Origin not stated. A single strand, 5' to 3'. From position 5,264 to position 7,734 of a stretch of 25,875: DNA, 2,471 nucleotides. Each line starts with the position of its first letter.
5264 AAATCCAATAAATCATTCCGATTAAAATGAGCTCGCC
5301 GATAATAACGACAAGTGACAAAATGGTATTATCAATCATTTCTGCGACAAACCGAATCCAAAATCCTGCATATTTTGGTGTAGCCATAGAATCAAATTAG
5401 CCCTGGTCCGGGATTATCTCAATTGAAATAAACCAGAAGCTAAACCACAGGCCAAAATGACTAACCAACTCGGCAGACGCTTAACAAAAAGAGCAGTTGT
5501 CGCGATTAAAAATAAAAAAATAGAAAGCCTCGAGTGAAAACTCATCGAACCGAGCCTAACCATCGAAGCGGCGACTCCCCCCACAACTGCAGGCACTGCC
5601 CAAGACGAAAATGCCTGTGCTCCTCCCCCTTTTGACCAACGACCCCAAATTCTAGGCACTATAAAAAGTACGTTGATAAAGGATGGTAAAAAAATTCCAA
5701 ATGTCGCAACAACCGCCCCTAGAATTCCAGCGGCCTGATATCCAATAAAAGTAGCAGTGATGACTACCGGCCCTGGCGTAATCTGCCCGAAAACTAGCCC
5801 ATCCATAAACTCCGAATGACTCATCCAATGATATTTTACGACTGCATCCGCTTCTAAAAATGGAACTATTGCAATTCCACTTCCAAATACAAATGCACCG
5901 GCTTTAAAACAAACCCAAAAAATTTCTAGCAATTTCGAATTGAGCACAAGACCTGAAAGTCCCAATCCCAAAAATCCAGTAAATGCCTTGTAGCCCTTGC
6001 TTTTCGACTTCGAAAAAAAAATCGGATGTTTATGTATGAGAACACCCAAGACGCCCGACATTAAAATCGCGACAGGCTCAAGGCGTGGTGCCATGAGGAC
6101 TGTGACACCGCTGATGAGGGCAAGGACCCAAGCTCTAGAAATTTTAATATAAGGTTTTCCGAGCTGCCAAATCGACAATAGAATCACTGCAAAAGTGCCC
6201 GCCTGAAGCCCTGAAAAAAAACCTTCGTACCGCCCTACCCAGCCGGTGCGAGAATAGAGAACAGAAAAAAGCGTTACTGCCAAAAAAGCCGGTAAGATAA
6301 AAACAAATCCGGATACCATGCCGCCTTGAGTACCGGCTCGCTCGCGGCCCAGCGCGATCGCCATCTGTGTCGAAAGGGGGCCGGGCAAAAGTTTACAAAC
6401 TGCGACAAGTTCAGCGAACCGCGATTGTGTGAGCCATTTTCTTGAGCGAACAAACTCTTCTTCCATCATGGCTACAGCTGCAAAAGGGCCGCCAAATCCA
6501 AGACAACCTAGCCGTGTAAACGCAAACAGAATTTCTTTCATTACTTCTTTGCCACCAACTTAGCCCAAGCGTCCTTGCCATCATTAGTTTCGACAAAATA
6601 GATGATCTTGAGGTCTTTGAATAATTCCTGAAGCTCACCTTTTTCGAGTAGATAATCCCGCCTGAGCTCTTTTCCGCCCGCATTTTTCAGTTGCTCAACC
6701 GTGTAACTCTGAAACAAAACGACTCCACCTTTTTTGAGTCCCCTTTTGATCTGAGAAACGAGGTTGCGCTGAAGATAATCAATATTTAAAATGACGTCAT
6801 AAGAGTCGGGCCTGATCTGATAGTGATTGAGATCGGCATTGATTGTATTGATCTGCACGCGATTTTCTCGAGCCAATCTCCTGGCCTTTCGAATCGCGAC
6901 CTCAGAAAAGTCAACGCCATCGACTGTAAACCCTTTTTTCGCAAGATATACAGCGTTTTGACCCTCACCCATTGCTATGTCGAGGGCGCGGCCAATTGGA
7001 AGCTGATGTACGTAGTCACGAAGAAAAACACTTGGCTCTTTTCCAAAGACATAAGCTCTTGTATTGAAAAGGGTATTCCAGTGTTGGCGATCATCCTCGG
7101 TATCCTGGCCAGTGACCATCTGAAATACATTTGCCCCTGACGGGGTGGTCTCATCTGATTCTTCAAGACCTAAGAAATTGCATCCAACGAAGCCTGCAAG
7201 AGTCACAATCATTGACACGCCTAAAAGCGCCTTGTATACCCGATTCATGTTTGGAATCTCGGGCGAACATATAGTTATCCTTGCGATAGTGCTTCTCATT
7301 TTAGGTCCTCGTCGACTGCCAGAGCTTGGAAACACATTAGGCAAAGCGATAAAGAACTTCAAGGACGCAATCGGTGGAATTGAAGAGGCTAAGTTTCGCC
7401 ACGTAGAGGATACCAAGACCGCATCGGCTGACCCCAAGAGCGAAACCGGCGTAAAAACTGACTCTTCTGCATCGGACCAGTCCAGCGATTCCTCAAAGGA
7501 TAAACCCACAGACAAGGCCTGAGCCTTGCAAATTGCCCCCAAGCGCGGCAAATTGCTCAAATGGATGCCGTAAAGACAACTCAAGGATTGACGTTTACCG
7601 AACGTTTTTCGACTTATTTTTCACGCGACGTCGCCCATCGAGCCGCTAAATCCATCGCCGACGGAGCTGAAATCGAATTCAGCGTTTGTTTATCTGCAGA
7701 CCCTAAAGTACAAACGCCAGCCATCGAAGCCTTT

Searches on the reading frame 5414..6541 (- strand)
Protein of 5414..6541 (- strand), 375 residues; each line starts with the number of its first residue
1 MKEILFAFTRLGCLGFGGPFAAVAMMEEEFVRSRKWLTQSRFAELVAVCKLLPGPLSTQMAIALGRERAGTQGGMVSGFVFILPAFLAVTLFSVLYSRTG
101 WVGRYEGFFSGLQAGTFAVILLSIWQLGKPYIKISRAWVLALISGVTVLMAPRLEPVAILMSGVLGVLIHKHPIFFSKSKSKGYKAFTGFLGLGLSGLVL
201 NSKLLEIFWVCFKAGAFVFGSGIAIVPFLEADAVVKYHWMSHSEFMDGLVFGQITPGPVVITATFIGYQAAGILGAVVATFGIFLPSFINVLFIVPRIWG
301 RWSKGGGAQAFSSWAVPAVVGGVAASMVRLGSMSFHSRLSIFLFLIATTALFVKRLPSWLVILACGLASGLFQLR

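Call 27: search_protein_families(library=pfam, proteins=[window:5414-6541:-])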
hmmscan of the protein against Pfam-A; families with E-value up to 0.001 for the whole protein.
window:5414-6541:- (375 aa): 1 family
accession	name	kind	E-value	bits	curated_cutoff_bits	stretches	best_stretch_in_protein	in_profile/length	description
PF02417.20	Chromate_transp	-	9.6e-76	253.9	28.6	2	205-368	1-164/166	Chromate transporter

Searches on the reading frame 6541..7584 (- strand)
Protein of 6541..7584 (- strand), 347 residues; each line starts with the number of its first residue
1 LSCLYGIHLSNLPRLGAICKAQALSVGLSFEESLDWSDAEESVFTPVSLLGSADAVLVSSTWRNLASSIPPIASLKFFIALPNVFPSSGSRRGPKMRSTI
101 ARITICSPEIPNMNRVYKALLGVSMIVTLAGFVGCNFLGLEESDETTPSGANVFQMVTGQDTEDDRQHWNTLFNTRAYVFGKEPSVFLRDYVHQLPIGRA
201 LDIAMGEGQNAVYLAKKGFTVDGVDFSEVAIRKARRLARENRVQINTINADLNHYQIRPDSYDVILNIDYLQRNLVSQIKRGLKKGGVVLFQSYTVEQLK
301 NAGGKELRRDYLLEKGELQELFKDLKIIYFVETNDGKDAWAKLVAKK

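Call 27: search_protein_families(library=pfam, proteins=[window:6541-7584:-])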
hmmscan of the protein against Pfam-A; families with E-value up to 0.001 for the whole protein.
window:6541-7584:- (347 aa): 9 families
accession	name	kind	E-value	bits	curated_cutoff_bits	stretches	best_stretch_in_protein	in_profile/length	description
PF13649.12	Methyltransf_25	-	2.8e-14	54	27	1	201-287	2-97/97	Methyltransferase domain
PF08241.18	Methyltransf_11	-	1.1e-11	45.6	21.2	1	201-291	1-95/95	Methyltransferase domain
PF03848.20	TehB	-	6.1e-10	39.3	20.4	1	192-330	26-168/193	Tellurite resistance protein TehB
PF13847.12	Methyltransf_31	-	7.1e-09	35.9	27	1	199-300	6-119/145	Methyltransferase domain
PF13489.12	Methyltransf_23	-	4.2e-08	33.5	27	1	198-298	24-123/164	Methyltransferase domain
PF08242.18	Methyltransf_12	-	1e-07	33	30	1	201-288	1-97/98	Methyltransferase domain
PF01209.24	Ubie_methyltran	-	0.00054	19.8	20.1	1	190-287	41-147/233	ubiE/COQ5 methyltransferase family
PF05175.20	MTS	-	0.00057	20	23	1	191-266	26-103/170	Methyltransferase small domain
PF05724.17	TPMT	-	0.00071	19.7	26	0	167-238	4-79/218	Thiopurine S-methyltransferase (TPMT)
